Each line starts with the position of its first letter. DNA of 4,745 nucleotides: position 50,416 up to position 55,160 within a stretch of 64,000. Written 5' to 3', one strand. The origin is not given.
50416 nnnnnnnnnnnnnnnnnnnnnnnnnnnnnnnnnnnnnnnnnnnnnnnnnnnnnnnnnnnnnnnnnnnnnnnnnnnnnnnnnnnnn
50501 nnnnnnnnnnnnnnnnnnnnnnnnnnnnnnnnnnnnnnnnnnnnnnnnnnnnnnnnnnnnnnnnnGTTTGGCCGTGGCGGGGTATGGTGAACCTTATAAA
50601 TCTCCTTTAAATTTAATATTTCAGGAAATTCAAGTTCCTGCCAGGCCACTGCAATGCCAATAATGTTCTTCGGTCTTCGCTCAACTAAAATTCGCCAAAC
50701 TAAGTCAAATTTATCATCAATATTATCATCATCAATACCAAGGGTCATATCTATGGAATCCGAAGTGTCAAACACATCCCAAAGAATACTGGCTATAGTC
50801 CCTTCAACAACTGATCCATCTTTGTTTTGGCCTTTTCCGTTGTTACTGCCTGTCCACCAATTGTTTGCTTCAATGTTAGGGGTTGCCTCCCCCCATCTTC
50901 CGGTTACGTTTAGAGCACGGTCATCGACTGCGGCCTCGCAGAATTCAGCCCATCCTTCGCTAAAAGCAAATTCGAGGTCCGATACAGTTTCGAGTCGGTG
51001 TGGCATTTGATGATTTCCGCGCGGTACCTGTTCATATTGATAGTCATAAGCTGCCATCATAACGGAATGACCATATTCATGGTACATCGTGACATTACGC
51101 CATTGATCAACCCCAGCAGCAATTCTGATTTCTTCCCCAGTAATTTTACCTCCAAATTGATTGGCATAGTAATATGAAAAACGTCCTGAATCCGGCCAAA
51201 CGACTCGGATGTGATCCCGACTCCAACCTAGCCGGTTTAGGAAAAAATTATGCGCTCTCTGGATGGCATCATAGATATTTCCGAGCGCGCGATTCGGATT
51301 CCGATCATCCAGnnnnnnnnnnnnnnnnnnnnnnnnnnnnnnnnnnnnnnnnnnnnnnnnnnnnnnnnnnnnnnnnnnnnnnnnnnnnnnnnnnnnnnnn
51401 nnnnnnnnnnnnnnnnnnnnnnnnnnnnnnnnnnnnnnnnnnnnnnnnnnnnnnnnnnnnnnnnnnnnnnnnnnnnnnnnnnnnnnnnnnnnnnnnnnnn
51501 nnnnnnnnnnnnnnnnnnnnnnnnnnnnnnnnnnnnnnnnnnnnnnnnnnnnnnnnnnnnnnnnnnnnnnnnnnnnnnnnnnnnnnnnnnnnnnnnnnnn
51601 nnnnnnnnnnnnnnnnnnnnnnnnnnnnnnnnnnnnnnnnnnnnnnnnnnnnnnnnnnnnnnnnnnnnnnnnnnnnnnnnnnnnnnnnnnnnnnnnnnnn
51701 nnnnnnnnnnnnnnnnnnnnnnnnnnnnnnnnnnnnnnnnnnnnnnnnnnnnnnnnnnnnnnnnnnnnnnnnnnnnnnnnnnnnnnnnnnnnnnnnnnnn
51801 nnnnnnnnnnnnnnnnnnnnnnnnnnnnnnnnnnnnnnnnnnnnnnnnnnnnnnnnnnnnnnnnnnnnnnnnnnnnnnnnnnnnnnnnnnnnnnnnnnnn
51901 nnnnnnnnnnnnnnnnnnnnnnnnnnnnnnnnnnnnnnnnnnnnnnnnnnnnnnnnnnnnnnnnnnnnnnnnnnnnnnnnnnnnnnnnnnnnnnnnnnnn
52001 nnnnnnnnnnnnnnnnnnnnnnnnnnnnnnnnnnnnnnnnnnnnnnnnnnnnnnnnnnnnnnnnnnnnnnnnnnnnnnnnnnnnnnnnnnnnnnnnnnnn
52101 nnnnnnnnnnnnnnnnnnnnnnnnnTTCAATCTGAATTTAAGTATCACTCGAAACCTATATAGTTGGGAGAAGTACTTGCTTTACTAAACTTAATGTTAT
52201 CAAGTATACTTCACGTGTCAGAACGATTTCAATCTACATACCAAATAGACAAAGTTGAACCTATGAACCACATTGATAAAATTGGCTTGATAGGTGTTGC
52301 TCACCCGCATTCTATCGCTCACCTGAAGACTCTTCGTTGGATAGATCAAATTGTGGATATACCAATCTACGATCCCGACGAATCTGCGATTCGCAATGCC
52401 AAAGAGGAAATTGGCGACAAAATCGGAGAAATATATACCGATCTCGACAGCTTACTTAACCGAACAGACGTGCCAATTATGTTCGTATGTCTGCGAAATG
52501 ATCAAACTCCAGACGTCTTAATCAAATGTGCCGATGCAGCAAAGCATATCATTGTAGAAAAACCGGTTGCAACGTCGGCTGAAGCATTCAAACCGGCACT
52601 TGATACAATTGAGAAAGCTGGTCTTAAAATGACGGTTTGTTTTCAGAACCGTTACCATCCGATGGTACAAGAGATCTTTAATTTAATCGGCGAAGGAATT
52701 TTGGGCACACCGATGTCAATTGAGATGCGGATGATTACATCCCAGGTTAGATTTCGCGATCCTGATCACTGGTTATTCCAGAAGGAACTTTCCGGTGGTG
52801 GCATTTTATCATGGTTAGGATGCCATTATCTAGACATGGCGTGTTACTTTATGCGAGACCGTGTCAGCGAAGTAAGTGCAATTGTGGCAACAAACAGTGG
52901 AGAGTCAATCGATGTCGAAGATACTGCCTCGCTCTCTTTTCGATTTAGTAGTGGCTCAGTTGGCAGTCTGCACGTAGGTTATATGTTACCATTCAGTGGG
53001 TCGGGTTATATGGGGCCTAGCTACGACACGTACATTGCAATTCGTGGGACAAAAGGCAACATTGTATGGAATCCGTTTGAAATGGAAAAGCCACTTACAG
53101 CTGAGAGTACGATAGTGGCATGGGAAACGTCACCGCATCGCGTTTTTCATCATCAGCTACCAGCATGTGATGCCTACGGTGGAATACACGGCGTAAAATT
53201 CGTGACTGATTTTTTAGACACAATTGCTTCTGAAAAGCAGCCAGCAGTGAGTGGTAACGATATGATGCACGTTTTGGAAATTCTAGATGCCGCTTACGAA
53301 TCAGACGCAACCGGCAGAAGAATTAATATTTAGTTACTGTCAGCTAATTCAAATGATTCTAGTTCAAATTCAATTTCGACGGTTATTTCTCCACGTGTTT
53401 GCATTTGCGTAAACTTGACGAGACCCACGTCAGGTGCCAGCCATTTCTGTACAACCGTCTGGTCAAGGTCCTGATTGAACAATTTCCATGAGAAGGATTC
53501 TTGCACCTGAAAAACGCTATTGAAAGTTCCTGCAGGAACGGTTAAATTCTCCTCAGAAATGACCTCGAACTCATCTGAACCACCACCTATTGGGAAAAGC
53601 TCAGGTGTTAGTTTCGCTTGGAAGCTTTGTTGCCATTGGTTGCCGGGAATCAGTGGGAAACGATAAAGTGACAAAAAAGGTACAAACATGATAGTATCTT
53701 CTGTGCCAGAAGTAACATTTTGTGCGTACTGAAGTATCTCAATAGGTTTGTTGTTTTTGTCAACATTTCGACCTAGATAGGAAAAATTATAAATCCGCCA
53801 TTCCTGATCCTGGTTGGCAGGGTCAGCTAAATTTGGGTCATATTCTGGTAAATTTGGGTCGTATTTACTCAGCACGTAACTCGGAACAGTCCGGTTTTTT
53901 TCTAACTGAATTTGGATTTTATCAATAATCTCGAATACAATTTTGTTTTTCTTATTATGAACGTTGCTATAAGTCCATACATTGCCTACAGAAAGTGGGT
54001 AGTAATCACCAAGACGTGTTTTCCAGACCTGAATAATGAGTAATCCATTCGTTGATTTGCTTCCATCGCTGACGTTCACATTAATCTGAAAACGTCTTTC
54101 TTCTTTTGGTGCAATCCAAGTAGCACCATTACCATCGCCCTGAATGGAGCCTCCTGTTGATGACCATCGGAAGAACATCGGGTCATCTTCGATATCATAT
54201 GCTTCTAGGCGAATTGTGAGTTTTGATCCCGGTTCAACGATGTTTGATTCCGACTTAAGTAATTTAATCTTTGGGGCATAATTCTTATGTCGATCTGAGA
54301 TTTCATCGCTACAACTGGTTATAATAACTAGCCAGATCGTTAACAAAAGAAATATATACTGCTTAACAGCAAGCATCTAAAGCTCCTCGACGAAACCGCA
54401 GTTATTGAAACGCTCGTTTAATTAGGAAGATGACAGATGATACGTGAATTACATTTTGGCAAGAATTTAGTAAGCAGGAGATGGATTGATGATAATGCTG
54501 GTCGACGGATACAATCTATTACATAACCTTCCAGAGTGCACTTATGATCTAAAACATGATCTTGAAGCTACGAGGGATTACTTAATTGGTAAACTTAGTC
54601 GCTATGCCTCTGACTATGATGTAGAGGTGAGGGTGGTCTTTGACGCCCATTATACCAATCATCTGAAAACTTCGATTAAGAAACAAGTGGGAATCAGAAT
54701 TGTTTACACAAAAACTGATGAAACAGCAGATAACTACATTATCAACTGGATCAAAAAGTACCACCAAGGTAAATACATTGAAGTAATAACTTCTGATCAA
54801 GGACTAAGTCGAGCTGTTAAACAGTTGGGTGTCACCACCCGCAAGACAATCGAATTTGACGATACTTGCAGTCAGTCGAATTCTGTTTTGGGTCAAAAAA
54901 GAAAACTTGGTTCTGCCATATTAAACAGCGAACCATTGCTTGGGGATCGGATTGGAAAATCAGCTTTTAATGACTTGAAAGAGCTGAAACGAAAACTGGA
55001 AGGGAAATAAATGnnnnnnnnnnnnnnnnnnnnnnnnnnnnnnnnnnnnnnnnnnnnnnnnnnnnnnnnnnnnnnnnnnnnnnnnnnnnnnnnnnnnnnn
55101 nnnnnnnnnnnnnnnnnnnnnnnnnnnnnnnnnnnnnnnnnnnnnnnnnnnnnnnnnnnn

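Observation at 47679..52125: T9SS cargo with HExxH and dockerin repeats inserted immediately upstream of murD; dcw cluster lacks its mraZ-to-mraY half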

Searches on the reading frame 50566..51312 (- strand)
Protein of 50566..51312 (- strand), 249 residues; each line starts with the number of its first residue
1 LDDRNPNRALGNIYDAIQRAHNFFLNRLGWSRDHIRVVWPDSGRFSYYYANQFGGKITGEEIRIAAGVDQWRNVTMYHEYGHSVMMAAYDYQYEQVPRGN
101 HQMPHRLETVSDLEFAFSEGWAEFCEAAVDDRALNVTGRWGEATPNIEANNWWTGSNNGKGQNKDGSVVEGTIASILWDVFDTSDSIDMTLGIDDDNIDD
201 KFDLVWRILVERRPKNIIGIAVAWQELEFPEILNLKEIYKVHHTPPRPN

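Call 45: search_solved_structures(query=A2, max_evalue=10, show_alignments=2)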
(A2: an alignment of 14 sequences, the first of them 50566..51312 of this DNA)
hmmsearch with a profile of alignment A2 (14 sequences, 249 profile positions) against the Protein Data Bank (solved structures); distinct sequences matched with E-value up to 10: 1.
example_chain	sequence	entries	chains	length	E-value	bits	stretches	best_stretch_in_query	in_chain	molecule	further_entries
6lo8_D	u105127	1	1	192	0.59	12.4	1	34-98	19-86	Mitochondrial import inner membrane translocase subunit TIM18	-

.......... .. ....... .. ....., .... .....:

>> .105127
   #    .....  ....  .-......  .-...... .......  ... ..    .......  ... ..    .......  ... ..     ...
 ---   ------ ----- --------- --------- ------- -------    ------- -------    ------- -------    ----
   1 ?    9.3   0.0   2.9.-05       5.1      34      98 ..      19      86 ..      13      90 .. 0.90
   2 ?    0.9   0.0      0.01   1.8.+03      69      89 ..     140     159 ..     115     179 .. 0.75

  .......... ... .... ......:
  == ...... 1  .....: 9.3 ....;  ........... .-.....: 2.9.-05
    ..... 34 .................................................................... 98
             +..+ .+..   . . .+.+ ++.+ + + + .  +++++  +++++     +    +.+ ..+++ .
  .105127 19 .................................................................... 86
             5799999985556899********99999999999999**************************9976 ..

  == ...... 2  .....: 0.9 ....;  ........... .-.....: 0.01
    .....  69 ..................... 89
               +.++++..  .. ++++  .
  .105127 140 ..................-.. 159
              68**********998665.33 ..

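Call 46: search_protein_families(library=pfam, alignment_id=A2, max_evalue=10)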
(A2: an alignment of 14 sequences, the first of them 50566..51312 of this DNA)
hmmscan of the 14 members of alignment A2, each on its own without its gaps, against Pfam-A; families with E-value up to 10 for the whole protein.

A. member 1, window:50566-51312:- (249 aa): 0 families

B. families by the number of members that match (of 14 scanned): 4 families
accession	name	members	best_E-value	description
PF15890.11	Peptidase_Mx1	2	0.058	Putative zinc-binding metallo-peptidase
PF01434.24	Peptidase_M41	2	0.17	Peptidase family M41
PF05928.16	Zea_mays_MuDR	1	0.23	Zea mays MURB-like protein (MuDR)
PF13367.11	PrsW-protease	1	0.39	PrsW family intramembrane metalloprotease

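Call 51: predict_structure(alignment_id=A2)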
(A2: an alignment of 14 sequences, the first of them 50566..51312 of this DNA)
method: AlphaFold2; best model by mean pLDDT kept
length: 249 residues; sequences in the alignment: 14
mean_pLDDT: 81.3   pTM: 0.85
mean pLDDT of the five models: 81.3, 79.1, 57.7, 56.5, 54.8
residues with pLDDT >= 90: 90; 70-90: 105; 50-70: 38; < 50: 16
segments of 3 or more residues with pLDDT < 50: 1-4, 153-160
pLDDT, mean of each block of 10 residues (from residue 1): 55 87 94 85 83 84 76 86 93 86 66 88 93 75 68 46 73 90 84 78 96 94 93 87 68
secondary structure, 60 per line:
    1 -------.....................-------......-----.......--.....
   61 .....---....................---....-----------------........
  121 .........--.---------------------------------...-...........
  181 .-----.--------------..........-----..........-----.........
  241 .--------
elements in order: H8-28 E36-41 E47-53 E56-65 H69-88 H113-129 H170-181 H202-211 H217-226 H232-241

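Call 103: search_protein_representatives(alignment_id=A2)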
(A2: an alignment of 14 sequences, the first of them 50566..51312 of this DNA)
Query: 14 sequences, 249 profile positions. Proteins with E-value up to 0.001 (for the whole library): 1221; up to 1e-10: 374; up to 1e-30: 63. The best 150 are listed.
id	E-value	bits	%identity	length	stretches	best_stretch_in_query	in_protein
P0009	9.8e-125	431.0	-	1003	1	1-249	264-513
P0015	1.8e-123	426.9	-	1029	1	1-249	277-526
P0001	8.2e-120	414.9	-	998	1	1-249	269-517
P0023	2.6e-117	406.7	-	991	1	5-249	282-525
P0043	3.4e-110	383.4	-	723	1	1-249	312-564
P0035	1.3e-108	378.2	-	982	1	1-249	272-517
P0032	4.8e-108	376.3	-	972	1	1-249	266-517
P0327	5.6e-103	359.7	-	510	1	36-249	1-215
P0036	3.6e-100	350.5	-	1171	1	1-247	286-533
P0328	7.0e-94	329.9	-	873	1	1-249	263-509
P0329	2.8e-85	301.7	-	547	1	3-246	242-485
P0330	2.0e-82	292.4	-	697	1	2-246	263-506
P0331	1.3e-80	286.4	-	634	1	2-246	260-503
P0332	3.5e-80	285.1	-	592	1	2-245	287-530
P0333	4.4e-80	284.7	-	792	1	7-245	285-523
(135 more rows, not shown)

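Call 109: fold_search(model_id=the predicted structure, library=pdb)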
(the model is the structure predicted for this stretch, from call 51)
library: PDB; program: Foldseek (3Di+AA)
matches with E <= 10: 253; with E <= 0.001: 0
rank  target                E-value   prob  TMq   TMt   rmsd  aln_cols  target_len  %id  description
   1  8xyo_A                5.6e-02  0.72  0.30  0.14  15.5       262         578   13  Cryo-EM structure of CX1 receptor binding domain in complex with human ACE2 (released 2025-01-22)
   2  7w8s_A                6.5e-02  0.60  0.32  0.16  15.2       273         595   13  Structure of SARS-CoV-2 spike receptor-binding domain Y453F mutation complexed with American mink ACE2 (released 2022-08-17)
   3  3d0g_A                6.9e-02  0.82  0.34  0.16  13.2       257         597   12  Crystal structure of spike protein receptor-binding domain from the 2002-2003 SARS coronavirus human strain complexed  (released 2008-07-08)
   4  7wri_A                9.5e-02  0.60  0.33  0.16  15.0       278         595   12  Cryo-EM structure of SARS-CoV-2 Omicron spike receptor-binding domain in complex with mouse ACE2 (released 2022-06-08)
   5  6m18_B                9.5e-02  0.54  0.29  0.11  15.2       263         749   11  ACE2-B0AT1 complex (released 2020-03-11)
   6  8woy_A                9.5e-02  0.51  0.31  0.15  14.9       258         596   11  Cryo-EM structure of SARS-CoV-2 Omicron BA.4/5 RBD in complex with rabbit ACE2 (local refinement) (released 2023-12-13)
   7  8hxk_A                9.5e-02  0.47  0.29  0.14  15.0       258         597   13  BANAL-20-236 S1 in complex with R. Affinis ACE2 (released 2024-01-10)
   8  8xzd_A                9.5e-02  0.44  0.30  0.14  17.7       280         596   13  The structure of fox ACE2 and Omicron BF.7 RBD complex (released 2024-06-12)
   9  7wse_A                1.0e-01  0.63  0.32  0.15  13.0       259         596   12  Cryo-EM structure of SARS-CoV-2 spike receptor-binding domain complexed with its receptor minke whale ACE2 (released 2022-10-19)
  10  7q3y_A                1.0e-01  0.54  0.31  0.08  14.7       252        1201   14  Structure of full-length, monomeric, soluble somatic angiotensin I-converting enzyme showing the N- and C-terminal ell (released 2022-07-20)
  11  7l7f_B                1.1e-01  0.98  0.32  0.12   4.5       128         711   18  Cryo-EM structure of human ACE2 receptor bound to protein encoded by vaccine candidate BNT162b1 (released 2021-02-24)
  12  1r42_A                1.1e-01  0.66  0.32  0.14  15.4       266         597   13  Native Human Angiotensin Converting Enzyme-Related Carboxypeptidase (ACE2) (released 2004-02-03)
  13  7c8k_A                1.1e-01  0.47  0.28  0.13  14.4       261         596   12  Structural basis for cross-species recognition of COVID-19 virus spike receptor binding domain to bat ACE2 (released 2021-01-27)
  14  7q4c_A                1.2e-01  0.25  0.25  0.13  16.0       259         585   13  Local refinement structure of the C-domain of full-length, monomeric, soluble somatic angiotensin I-converting enzyme (released 2022-07-20)
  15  9elf_A                1.4e-01  0.69  0.33  0.15  13.3       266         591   11  Cryo-EM structure of SARS-CoV-2 Omicron KP.3.1.1 spike protein in complex with human ACE2 (released 2025-05-28)
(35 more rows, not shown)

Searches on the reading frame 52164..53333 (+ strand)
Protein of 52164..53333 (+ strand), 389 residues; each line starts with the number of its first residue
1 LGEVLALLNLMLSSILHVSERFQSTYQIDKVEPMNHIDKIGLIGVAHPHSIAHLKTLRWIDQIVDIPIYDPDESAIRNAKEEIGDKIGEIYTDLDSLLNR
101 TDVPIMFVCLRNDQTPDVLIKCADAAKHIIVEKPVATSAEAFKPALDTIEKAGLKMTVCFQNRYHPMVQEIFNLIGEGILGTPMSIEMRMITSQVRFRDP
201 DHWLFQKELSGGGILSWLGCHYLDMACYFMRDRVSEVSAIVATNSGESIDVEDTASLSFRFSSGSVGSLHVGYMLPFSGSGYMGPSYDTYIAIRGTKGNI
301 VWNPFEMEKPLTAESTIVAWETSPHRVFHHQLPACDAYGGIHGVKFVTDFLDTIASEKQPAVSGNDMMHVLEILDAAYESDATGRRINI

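Call 5: search_protein_families(library=pfam, proteins=[window:52164-53333:+], max_evalue=0.01)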
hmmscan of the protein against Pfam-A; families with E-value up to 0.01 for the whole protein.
window:52164-53333:+ (389 aa): 4 families
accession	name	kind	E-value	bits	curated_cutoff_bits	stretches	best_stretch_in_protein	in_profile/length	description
PF22725.1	GFO_IDH_MocA_C3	-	2.7e-22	79.5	27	1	169-300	2-123/124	GFO/IDH/MocA C-terminal domain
PF02894.22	GFO_IDH_MocA_C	-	1e-17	65.1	22.9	1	174-388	3-217/218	Oxidoreductase family, C-terminal alpha/beta domain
PF01408.29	GFO_IDH_MocA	-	9.5e-14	52.6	24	1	66-158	29-118/120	Oxidoreductase family, NAD-binding Rossmann fold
PF22685.1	Gal80p_C-like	-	0.00031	21.4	29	1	166-254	1-91/152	Gal80p, C-terminal domain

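Call 6: search_protein_families(library=ncbifam, proteins=[window:52164-53333:+], max_evalue=0.01)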
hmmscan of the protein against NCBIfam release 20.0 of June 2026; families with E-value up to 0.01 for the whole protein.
window:52164-53333:+ (389 aa): 8 families
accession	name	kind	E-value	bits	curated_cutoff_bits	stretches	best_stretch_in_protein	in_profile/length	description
TIGR04380.1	myo_inos_iolG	equivalog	2.5e-30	105.5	355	1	41-386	10-328/330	inositol 2-dehydrogenase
NF052479.1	LevoglcsnDh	equivalog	1.3e-24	86.7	650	1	41-243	12-214/386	levoglucosan dehydrogenase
NF040723.1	UDP-GlcNAcDh_Arch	equivalog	9.7e-18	64.7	450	1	39-277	2-221/302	UDP-N-acetylglucosamine 3-dehydrogenase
NF041392.1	XylDh_Gfo6_Halo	equivalog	3.4e-17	62.3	350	1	108-389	88-350/350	D-xylose 1-dehydrogenase Gfo6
NF052679.1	InsChiInosDhIolG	equivalog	1e-07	31.3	540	1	88-188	52-153/343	bifunctional inositol 2-dehydrogenase/D-chiro-inositol 1-dehydrogenase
NF007574.0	PRK10206.1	equivalog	4.8e-07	29.1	352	1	91-187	54-150/345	oxidoreductase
NF008607.0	PRK11579.1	subfamily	1.9e-06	27.1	330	1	90-230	52-189/346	oxidoreductase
NF058563.1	BT_2159_fam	equivalog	4.2e-06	26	650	1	39-195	2-155/350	disaccharide 3-dehydrogenase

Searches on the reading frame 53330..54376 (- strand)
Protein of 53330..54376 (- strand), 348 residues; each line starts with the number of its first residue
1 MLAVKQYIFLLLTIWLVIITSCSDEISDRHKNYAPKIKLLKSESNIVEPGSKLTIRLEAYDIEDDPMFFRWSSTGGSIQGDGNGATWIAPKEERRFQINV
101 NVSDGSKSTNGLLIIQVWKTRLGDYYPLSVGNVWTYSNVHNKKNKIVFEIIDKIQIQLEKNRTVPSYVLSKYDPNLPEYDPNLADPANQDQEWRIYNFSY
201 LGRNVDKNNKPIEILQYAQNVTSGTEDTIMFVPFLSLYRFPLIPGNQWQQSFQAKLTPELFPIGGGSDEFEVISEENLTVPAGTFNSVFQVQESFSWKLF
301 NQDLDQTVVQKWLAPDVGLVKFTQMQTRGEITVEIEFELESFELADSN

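Call 5: search_protein_families(library=pfam, proteins=[window:53330-54376:-], max_evalue=0.01)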
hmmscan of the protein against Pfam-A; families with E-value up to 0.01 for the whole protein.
window:53330-54376:- (348 aa): 1 family
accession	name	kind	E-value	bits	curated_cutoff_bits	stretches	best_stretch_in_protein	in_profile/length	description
PF21347.3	DUF3108_like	-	5.7e-06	26.8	27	1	271-331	135-193/199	DUF3108-like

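Call 6: search_protein_families(library=ncbifam, proteins=[window:53330-54376:-], max_evalue=0.01)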
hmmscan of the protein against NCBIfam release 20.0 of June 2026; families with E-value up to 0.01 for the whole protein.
window:53330-54376:- (348 aa): 1 family
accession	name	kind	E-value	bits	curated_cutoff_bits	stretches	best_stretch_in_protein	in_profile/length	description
NF038111.1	rhom_dep_M36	equivalog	0.0059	14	1700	1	31-117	1183-1275/1315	rhombosortase-dependent M36 family metallopeptidase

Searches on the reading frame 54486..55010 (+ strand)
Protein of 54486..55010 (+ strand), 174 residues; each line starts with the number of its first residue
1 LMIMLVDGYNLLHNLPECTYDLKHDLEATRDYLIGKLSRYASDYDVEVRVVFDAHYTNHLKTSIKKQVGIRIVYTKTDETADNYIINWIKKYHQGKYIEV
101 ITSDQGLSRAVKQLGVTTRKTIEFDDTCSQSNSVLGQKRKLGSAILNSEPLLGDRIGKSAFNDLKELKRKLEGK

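Call 9: search_protein_families(library=pfam, proteins=[window:54486-55010:+], max_evalue=0.001)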
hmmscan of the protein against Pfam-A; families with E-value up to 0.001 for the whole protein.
window:54486-55010:+ (174 aa): 1 family
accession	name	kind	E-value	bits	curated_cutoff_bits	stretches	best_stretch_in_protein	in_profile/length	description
PF05991.17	NYN_YacP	-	3e-29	102.6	24.6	1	4-168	1-165/166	YacP-like NYN domain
